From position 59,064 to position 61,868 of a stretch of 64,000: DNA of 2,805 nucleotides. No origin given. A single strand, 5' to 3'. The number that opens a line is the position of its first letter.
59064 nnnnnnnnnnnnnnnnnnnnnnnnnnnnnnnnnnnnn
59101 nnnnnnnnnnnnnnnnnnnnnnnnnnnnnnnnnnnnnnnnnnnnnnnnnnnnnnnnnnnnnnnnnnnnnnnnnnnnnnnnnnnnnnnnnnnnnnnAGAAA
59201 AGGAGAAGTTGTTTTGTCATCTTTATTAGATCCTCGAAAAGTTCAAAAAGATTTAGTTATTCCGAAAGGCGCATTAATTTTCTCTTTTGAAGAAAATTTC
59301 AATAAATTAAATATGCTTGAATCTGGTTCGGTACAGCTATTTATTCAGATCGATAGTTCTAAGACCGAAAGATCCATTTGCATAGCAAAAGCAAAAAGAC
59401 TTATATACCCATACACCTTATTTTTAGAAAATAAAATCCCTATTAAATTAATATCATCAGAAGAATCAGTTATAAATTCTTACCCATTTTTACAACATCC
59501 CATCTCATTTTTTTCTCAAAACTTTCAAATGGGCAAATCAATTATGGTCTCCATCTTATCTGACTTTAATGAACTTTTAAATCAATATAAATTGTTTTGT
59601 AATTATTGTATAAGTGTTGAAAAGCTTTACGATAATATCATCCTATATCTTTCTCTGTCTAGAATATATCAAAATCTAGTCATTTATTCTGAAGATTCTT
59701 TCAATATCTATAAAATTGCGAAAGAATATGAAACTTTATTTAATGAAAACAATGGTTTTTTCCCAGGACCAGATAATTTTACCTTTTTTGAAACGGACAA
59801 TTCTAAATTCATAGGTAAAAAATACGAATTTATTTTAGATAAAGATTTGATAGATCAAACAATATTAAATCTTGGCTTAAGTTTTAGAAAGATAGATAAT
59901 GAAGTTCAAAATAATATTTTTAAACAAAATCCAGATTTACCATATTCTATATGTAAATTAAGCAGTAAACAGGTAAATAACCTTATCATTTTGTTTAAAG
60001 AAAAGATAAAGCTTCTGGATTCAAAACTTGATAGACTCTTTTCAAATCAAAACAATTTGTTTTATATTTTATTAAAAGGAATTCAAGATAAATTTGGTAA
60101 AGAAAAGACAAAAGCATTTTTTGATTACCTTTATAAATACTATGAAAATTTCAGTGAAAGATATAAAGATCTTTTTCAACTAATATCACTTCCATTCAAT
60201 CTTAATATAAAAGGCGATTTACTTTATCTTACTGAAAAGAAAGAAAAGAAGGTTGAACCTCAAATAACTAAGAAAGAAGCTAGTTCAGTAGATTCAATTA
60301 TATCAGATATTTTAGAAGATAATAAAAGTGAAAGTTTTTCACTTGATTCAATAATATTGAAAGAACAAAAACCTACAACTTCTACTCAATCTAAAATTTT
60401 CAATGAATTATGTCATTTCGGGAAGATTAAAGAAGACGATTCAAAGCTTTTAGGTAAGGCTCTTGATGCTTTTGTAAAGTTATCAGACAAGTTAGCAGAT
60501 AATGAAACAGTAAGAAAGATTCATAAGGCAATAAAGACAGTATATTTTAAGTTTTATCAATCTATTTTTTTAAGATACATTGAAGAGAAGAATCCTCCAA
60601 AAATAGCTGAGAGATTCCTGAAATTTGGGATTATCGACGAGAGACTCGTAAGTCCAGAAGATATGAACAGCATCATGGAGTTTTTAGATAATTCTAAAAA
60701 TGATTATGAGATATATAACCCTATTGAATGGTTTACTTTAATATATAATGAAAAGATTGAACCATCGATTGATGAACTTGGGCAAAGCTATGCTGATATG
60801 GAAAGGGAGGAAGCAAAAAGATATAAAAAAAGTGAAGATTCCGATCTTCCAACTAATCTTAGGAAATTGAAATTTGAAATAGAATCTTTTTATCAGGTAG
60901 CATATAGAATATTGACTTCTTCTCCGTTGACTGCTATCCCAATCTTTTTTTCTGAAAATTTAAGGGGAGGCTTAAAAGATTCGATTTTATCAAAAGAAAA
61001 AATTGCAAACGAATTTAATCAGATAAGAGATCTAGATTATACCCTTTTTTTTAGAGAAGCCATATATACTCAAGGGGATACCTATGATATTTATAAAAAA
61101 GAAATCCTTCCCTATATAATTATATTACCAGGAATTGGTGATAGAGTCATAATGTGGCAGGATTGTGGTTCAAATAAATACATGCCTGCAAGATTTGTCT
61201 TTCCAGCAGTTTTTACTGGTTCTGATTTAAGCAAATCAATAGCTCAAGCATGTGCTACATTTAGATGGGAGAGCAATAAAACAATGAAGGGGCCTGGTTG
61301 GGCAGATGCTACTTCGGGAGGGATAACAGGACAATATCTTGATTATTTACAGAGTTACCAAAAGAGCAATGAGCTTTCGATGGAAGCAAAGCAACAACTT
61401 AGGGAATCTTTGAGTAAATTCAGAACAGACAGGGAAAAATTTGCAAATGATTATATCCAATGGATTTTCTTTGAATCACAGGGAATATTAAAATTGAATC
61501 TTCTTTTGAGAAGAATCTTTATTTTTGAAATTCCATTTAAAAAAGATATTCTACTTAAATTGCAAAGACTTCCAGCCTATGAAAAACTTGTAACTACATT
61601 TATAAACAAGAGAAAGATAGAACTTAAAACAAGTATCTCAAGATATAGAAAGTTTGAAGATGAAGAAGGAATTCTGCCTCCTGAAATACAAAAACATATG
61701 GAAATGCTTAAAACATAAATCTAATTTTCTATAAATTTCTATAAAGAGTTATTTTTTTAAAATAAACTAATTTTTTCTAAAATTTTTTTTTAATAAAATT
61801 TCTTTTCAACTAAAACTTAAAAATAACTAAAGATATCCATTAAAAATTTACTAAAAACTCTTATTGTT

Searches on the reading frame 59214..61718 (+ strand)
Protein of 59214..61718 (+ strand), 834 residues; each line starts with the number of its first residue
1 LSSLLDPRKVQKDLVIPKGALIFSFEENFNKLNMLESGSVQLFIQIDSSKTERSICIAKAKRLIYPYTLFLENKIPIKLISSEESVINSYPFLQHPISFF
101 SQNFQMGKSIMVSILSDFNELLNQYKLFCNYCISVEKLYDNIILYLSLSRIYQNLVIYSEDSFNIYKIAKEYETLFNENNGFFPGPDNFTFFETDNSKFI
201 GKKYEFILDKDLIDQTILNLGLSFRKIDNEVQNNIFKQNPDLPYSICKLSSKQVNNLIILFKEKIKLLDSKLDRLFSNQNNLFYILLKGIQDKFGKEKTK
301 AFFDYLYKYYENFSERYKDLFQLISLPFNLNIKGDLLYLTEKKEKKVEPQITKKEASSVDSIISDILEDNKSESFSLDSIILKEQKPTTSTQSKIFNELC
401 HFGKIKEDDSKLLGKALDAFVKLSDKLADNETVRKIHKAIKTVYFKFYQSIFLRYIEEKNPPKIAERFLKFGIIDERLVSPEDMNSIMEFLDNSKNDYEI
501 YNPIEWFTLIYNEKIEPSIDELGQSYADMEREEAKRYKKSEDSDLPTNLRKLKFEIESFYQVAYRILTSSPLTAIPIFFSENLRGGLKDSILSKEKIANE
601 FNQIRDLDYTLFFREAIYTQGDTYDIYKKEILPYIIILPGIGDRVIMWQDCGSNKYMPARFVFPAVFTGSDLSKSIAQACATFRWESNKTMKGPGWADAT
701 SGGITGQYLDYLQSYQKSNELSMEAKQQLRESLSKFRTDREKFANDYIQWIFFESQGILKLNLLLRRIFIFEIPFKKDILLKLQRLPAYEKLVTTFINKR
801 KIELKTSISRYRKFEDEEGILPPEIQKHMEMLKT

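Call 3: search_protein_families(library=pfam, proteins=[window:59214-61718:+], max_evalue=0.1)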
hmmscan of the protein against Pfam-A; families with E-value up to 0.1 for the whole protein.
window:59214-61718:+ (834 aa): 0 families

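Call 4: search_protein_families(library=ncbifam, proteins=[window:59214-61718:+], max_evalue=0.1)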
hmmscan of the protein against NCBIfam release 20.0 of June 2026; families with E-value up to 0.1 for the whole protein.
window:59214-61718:+ (834 aa): 0 families
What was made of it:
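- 59214..61718 (+): 834-aa second CNB-family protein ('p834'): degenerate N-terminal CNB plus long helix, then about 700 aa of unknown fold. No Pfam or NCBIfam hit (calls 3, 4).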

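Call 25: find_homologous_proteins(query=window:59214-61715:+, max_evalue=0.001)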
Query window:59214-61715:+ (834 aa): 7 proteins with E <= 0.001 among 8000 candidates.
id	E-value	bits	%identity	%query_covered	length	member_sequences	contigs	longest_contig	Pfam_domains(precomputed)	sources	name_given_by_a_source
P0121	0.0e+0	1722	93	100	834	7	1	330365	-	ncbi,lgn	-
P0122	0.0e+0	1489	81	100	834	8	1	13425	-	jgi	-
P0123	0.0e+0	1475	78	100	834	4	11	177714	-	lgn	-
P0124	0.0e+0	1367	72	100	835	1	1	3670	-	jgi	-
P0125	0.0e+0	1350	73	100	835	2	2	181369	-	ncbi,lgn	-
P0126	0.0e+0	1110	60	100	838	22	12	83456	-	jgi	-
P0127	1.0e-294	998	76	71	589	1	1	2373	-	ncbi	ncbi:MAG: hypothetical protein ACK4YF_09180, partial [Exilispira sp.]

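Call 39: search_protein_representatives(alignment_id=A2)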
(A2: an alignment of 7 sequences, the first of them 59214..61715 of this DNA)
Query: 7 sequences, 834 profile positions. Proteins with E-value up to 0.001 (for the whole library): 532; up to 1e-10: 416; up to 1e-30: 343. The best 150 are listed.
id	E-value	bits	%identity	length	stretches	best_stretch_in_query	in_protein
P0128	0.0e+00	1015.1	-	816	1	21-834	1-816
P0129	2.0e-213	727.8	-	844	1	5-833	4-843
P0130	5.9e-203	693.1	-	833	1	4-833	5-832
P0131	8.0e-203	692.7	-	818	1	5-833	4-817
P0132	1.1e-110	388.0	-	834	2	395-833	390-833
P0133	1.2e-103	364.7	-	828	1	12-833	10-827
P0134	4.6e-101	356.1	-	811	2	385-833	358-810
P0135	9.2e-98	345.2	-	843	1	5-833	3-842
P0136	1.4e-95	337.9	-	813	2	397-833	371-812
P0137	5.9e-92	326.0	-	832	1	10-832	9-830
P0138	6.9e-92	325.7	-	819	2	412-833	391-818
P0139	4.9e-91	322.9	-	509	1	397-833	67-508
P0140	9.9e-91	321.9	-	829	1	81-832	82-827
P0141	3.4e-90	320.2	-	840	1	5-832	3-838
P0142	4.5e-90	319.7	-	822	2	397-833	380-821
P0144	2.8e-89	317.1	-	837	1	13-827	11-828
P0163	3.8e-75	270.3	-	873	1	16-827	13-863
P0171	2.5e-73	264.4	-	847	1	29-828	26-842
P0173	3.5e-73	263.8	-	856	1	397-833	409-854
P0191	3.9e-70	253.8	-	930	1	393-833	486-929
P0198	4.0e-69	250.4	-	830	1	13-825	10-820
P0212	3.0e-67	244.3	-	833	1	30-833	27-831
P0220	3.2e-66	240.8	-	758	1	389-825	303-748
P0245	1.5e-64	235.3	-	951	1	396-832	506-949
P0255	6.7e-64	233.2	-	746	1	400-833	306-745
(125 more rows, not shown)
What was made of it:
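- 59214..61718 (+): 532 representative homologues (call 39).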

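Call 40: search_protein_families(library=pfam, proteins=[P0133, P0135, P0141, P0144, P0163, P0171, P0191, P0245, P0212, P0198], max_evalue=0.01)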
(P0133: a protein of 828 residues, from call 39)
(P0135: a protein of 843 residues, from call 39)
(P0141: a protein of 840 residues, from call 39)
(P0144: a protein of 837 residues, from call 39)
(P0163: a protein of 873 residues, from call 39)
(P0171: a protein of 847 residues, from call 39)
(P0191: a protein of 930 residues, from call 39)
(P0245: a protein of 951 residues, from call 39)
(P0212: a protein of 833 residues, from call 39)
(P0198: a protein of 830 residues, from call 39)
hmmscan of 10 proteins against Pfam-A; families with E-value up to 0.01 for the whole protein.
P0133 (828 aa): 1 family
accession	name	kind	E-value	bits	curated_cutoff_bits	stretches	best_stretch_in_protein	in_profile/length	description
PF00027.35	cNMP_binding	-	3.8e-08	33.6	27.5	1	12-107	2-85/89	Cyclic nucleotide-binding domain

P0135 (843 aa): 1 family
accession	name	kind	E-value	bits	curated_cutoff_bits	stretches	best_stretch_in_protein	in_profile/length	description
PF00027.35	cNMP_binding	-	1.2e-07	32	27.5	1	12-84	2-74/89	Cyclic nucleotide-binding domain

P0141 (840 aa): 1 family
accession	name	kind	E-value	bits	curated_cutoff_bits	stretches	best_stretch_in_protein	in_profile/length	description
PF00027.35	cNMP_binding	-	6.6e-06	26.5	27.5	1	14-95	4-75/89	Cyclic nucleotide-binding domain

P0144 (837 aa): 1 family
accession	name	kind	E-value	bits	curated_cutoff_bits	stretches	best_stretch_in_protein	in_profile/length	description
PF00027.35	cNMP_binding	-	2.8e-06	27.6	27.5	1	15-97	5-80/89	Cyclic nucleotide-binding domain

P0163 (873 aa): 1 family
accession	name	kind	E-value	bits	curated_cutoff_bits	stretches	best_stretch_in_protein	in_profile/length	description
PF00027.35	cNMP_binding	-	0.00094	19.6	27.5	1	13-82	4-72/89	Cyclic nucleotide-binding domain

P0171 (847 aa): 0 families

P0191 (930 aa): 0 families

P0245 (951 aa): 1 family
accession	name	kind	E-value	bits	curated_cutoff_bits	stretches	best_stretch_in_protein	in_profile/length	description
PF00027.35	cNMP_binding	-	0.0046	17.3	27.5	0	12-99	2-79/89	Cyclic nucleotide-binding domain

P0212 (833 aa): 0 families

P0198 (830 aa): 1 family
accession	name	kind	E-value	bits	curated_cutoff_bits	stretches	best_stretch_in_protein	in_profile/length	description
PF00027.35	cNMP_binding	-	1e-06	29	27.5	1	13-101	4-83/89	Cyclic nucleotide-binding domain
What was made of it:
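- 59214..61718 (+): Distant members pass the PF00027 cutoff (call 40).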

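Call 41: list_cluster_members(proteins=[P0133, P0135, P0144, P0163, P0191, P0245, P0212, P0173, P0220, P0255])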
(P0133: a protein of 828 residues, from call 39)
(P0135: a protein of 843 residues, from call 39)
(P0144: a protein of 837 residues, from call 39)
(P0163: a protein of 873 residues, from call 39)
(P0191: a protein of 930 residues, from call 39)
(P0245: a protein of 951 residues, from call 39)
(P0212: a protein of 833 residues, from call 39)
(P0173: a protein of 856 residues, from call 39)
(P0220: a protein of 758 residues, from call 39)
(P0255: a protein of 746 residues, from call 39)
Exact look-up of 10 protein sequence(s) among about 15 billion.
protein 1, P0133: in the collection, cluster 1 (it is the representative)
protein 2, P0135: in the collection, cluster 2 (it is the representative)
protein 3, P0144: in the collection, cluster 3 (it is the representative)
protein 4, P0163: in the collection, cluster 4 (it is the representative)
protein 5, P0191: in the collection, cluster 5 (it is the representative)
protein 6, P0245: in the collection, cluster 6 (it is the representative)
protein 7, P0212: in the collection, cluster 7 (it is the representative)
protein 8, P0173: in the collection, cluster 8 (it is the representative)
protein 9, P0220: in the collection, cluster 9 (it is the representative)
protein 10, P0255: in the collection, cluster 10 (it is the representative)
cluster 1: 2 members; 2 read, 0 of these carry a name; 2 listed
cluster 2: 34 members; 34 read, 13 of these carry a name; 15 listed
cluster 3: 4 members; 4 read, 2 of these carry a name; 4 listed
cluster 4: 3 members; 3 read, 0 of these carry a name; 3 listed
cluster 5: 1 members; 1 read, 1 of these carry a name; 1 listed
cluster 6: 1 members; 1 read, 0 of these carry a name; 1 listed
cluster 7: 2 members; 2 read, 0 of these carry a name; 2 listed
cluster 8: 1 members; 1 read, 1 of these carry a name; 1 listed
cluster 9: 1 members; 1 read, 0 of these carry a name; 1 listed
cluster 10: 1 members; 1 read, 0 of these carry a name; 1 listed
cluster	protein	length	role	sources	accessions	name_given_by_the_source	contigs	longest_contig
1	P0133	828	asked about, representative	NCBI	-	-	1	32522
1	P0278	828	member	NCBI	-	-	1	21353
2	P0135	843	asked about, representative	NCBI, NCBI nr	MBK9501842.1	MAG: cyclic nucleotide-binding domain-containing protein [Leptospiraceae bacterium] | cyclic nucleotide-binding domain-containing protein [Leptospiraceae bacterium]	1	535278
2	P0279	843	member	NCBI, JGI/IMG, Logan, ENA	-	hypothetical protein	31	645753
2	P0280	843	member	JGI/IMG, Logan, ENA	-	hypothetical protein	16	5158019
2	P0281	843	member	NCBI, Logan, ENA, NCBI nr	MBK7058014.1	MAG: cyclic nucleotide-binding domain-containing protein [Leptospiraceae bacterium] | cyclic nucleotide-binding domain-containing protein [Leptospiraceae bacterium]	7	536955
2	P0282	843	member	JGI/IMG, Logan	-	hypothetical protein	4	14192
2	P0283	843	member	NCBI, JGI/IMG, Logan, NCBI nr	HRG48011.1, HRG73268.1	MAG TPA: cyclic nucleotide-binding domain-containing protein [Leptospiraceae bacterium] | cyclic nucleotide-binding domain-containing protein [Leptospiraceae bacterium]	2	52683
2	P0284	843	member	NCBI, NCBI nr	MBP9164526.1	MAG: cyclic nucleotide-binding domain-containing protein [Leptospiraceae bacterium] | cyclic nucleotide-binding domain-containing protein [Leptospiraceae bacterium]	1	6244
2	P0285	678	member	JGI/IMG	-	hypothetical protein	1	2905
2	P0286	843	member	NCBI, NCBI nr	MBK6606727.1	MAG: cyclic nucleotide-binding domain-containing protein [Leptospiraceae bacterium] | cyclic nucleotide-binding domain-containing protein [Leptospiraceae bacterium]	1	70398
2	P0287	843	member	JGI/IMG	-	hypothetical protein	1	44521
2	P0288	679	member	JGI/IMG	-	hypothetical protein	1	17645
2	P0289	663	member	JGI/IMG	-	hypothetical protein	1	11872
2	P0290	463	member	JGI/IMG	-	hypothetical protein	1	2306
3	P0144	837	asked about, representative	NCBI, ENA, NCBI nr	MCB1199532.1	MAG: cyclic nucleotide-binding domain-containing protein [Leptospiraceae bacterium] | cyclic nucleotide-binding domain-containing protein [Leptospiraceae bacterium]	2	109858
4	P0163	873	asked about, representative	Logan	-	-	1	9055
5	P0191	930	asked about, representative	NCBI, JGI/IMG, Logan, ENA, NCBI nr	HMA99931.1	MAG TPA: hypothetical protein VKS21_02990 [Spirochaetota bacterium] | hypothetical protein [Spirochaetota bacterium]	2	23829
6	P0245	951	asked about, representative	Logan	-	-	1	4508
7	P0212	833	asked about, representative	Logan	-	-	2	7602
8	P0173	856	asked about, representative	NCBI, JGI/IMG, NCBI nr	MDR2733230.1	MAG: cyclic nucleotide-binding domain-containing protein [Spirochaetota bacterium] | CRP-like cAMP-binding protein | cyclic nucleotide-binding domain-containing protein [Spirochaetota bacterium]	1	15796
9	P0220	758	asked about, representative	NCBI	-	-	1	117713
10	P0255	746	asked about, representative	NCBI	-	-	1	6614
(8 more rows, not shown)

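Call 43: find_encoding_contigs(protein=P0135, flank=10000, max_places=2)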
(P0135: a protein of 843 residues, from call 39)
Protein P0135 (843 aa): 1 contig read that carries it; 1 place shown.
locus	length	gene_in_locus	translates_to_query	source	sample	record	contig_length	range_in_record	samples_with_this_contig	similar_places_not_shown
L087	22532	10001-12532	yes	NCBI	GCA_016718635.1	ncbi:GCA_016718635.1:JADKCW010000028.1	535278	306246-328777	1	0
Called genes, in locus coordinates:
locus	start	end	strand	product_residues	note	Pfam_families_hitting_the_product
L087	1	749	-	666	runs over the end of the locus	PF13625:Helicase_C_3 (weak)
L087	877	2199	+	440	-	PF03109:ABC1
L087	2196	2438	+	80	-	PF04023:FeoA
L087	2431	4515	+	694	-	PF01926:MMR_HSR1, PF02421:FeoB_N, PF03193:RsgA_GTPase (faint), PF09439:SRPRB, PF10662:PduV-EutP (faint), PF07670:Gate, PF07664:FeoB_C, PF07670:Gate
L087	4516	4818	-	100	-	PF12802:MarR_2, PF01022:HTH_5, PF12840:HTH_20, PF13412:HTH_24 (weak)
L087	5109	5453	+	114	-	-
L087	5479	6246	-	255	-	PF02470:MlaD, PF28544:Helical_needle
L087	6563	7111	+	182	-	PF00581:Rhodanese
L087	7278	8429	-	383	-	PF07075:NamZ_N, PF20732:NamZ_C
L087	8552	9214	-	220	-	PF01144:CoA_trans, PF13336:AcetylCoA_hyd_C (weak)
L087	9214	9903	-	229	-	PF01144:CoA_trans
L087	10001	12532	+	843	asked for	PF00027:cNMP_binding (weak)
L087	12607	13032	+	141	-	-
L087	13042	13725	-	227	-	-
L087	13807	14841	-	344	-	PF07478:Dala_Dala_lig_C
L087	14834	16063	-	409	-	PF04055:Radical_SAM, PF13353:Fer4_12 (weak), PF12544:LAM_C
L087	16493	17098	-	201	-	-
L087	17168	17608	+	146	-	-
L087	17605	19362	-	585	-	PF01590:GAF, PF13185:GAF_2, PF13492:GAF_3, PF01590:GAF, PF13185:GAF_2, PF07228:SpoIIE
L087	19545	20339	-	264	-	-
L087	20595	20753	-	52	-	-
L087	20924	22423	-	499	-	PF00656:Peptidase_C14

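Call 44: find_encoding_contigs(protein=P0220, flank=10000, max_places=2)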
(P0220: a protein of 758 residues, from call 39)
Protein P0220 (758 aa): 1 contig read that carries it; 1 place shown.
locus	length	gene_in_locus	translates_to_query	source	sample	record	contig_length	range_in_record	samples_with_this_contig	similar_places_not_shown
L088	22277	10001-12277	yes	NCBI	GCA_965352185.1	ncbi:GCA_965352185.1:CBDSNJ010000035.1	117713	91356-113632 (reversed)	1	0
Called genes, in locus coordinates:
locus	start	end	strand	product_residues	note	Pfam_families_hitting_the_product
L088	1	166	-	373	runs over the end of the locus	PF03979:Sigma70_r1_1, PF00140:Sigma70_r1_2, PF04542:Sigma70_r2, PF04539:Sigma70_r3, PF04545:Sigma70_r4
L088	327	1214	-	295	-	PF00781:DAGK_cat, PF19279:YegS_C (weak)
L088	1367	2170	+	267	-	PF04602:Arabinose_trans (weak)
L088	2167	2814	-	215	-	PF01791:DeoC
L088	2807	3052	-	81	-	-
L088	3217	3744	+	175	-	PF02810:SEC-C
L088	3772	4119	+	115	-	PF07238:PilZ (weak)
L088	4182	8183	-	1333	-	PF02934:GatB_N, PF02637:GatB_Yqey, PF08757:CotH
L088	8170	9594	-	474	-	PF01425:Amidase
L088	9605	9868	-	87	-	PF02686:GatC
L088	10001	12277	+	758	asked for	PF00027:cNMP_binding (weak)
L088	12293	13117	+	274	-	PF01869:BcrAD_BadFG (faint), PF03630:Fumble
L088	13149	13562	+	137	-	PF13279:4HBT_2, PF03061:4HBT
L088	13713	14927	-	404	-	PF00155:Aminotran_1_2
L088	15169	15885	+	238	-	PF01522:Polysacc_deac_1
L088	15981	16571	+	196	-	-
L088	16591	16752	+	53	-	-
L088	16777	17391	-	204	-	PF01693:Cauli_VI, PF00075:RNase_H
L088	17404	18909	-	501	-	PF13687:DUF4153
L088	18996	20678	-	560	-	-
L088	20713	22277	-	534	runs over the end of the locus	PF00493:MCM (weak), PF05496:RuvB_N (weak), PF07724:AAA_2, PF00004:AAA, PF07728:AAA_5 (weak), PF10431:ClpB_D2-small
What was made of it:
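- p834 homologues in a Leptospiraceae locus (L087) and in L088 are also in housekeeping contexts (calls 43, 44).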

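Call 57: predict_structure(alignment_id=A4)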
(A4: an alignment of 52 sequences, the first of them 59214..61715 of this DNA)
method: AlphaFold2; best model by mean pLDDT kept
length: 834 residues; sequences in the alignment: 52
mean_pLDDT: 87.2   pTM: 0.56
mean pLDDT of the five models: 87.2, 87.2, 87.0, 86.8, 86.3
residues with pLDDT >= 90: 540; 70-90: 224; 50-70: 27; < 50: 43
segments of 3 or more residues with pLDDT < 50: 343-357, 369-390
pLDDT, mean of each block of 10 residues (from residue 1): 71 92 84 92 85 91 91 87 93 81 89 93 93 95 91 66 83 94 87 91 86 87 89 92 94 94 93 90 90 88 92 92 87 82 42 40 49 33 32 84 90 90 86 88 93 93 95 94 93 92 96 94 88 76 83 94 92 91 89 96 95 91 91 96 95 87 96 97 94 91 93 92 91 93 97 95 95 94 94 95 93 90 92 91
secondary structure, 60 per line:
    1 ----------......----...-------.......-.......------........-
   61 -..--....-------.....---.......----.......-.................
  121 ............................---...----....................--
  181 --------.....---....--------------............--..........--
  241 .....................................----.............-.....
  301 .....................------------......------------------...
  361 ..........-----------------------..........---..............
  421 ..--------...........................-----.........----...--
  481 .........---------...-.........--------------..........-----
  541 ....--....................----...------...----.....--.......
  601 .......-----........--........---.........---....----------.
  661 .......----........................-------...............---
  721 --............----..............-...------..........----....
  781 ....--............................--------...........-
elements in order (helices of 4 or more, strands of 3 or more residues): E11-16 E21-23 E31-37 E39-45 E52-59 H66-69 E77-81 E85-91 H96-102 H104-148 H159-178 H189-193 H197-200 H215-226 H229-238 H241-277 H282-294 H296-321 H334-339 H358-370 H394-403 H407-422 H431-457 H463-471 H481-489 E499-501 H503-511 H526-535 H541-544 H547-566 H587-590 H594-607 E613-620 E623-630 E634-642 E646-649 E660-667 H672-695 H703-717 H723-734 H739-752 H763-772 H777-784 H787-814 H823-833

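Call 61: fold_search(model_id=the predicted structure, library=pdb)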
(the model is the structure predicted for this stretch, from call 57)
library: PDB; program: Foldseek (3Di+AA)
matches with E <= 10: 662; with E <= 0.001: 27
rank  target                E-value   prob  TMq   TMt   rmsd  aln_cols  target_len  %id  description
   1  9gui_B                1.7e-04  1.00  0.12  0.43  16.3       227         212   10  Crystal structure of transcription factor NtcA from Synechococcus elongatus in complex with its target DNA. (released 2025-03-12)
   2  9gui_A                2.3e-04  1.00  0.12  0.44  16.3       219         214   11  Crystal structure of transcription factor NtcA from Synechococcus elongatus in complex with its target DNA. (released 2025-03-12)
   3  9guj_A                2.5e-04  1.00  0.12  0.44  16.3       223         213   11  Crystal structure of transcription factor NtcA from Synechococcus elongatus in complex with its transcriptional co- ac (released 2025-03-12)
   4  2xgx_A                2.6e-04  1.00  0.12  0.42  17.3       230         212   11  Crystal structure of transcription factor NtcA from Synechococcus elongatus (mercury derivative) (released 2010-08-18)
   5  9qly                  2.6e-04  1.00  0.12  0.40  20.6       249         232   15  Crystal structure of holo-D130A-FNR of A. fischeri (released 2026-04-08)
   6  2xhk_B                3.1e-04  1.00  0.12  0.42  16.4       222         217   11  Crystal structure of transcription factor NtcA from Synechococcus elongatus bound to 2-oxoglutarate (released 2010-08-18)
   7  2xgx_B                3.2e-04  1.00  0.12  0.43  17.4       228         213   11  Crystal structure of transcription factor NtcA from Synechococcus elongatus (mercury derivative) (released 2010-08-18)
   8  9guj_F                3.7e-04  1.00  0.12  0.43  16.3       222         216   11  Crystal structure of transcription factor NtcA from Synechococcus elongatus in complex with its transcriptional co- ac (released 2025-03-12)
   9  2xhk_A                3.7e-04  1.00  0.12  0.42  16.4       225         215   11  Crystal structure of transcription factor NtcA from Synechococcus elongatus bound to 2-oxoglutarate (released 2010-08-18)
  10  9qlj                  3.7e-04  1.00  0.12  0.44  20.8       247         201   13  Crystal Structure of a Disordered Apo-form of A. Fischeri FNR (released 2026-04-08)
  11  6qw2_B                3.7e-04  1.00  0.11  0.33  20.9       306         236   12  The Transcriptional Regulator PrfA-A218G mutant from Listeria Monocytogenes (released 2020-04-01)
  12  2xko_A                3.9e-04  1.00  0.12  0.43  16.3       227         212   10  Crystal structure of the complex of NtcA with its transcriptional co- activator PipX (released 2010-08-18)
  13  4ev0_A                4.2e-04  1.00  0.14  0.46   3.9       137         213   17  Crystal Structure of Thermus thermophilus Catabolite Activator Protein (released 2012-06-20)
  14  2xkp_C                4.6e-04  1.00  0.13  0.50  16.9       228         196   11  NtcA from Synechococcus elongatus: active and inactive (released 2010-08-18)
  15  9qmc                  4.6e-04  1.00  0.13  0.43  19.3       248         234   14  Crystal structure of holo-S24F-FNR of A. fischeri (released 2026-04-08)
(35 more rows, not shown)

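Call 65: search_protein_families(library=padloc, proteins=[window:59214-61715:+], max_evalue=0.01)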
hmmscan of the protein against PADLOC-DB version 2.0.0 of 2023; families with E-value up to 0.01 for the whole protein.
window:59214-61715:+ (834 aa): 0 families
